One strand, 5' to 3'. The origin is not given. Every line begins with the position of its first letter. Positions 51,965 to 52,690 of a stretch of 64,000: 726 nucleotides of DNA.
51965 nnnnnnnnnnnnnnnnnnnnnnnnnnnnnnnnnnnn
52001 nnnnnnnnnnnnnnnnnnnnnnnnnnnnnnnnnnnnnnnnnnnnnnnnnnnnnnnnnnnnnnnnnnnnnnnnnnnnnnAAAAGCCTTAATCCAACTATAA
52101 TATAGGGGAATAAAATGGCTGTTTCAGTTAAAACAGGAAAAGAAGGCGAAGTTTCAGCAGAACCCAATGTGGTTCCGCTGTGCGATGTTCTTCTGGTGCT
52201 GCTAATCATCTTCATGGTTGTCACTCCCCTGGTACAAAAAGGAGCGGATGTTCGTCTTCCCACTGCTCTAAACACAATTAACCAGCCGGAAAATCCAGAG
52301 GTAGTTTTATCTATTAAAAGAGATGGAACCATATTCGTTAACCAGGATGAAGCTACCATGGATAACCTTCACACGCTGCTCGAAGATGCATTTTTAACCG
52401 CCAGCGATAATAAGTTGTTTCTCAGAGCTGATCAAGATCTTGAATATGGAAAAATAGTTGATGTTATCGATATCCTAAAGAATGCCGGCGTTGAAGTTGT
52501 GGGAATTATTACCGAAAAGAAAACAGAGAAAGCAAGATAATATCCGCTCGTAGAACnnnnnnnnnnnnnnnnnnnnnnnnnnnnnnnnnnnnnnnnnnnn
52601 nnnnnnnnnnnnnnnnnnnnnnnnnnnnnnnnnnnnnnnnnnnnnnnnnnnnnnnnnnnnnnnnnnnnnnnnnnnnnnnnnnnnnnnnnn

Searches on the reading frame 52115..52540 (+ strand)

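Call 72: search_protein_families(library=pfam, proteins=[window:52115-52540:+], max_evalue=0.001)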
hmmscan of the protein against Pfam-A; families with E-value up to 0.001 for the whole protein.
window:52115-52540:+ (141 aa): 1 family
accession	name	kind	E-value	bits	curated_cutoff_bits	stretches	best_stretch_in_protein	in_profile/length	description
PF02472.21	ExbD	-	2.5e-26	92.6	25.4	1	14-135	5-127/128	Biopolymer transport protein ExbD/TolR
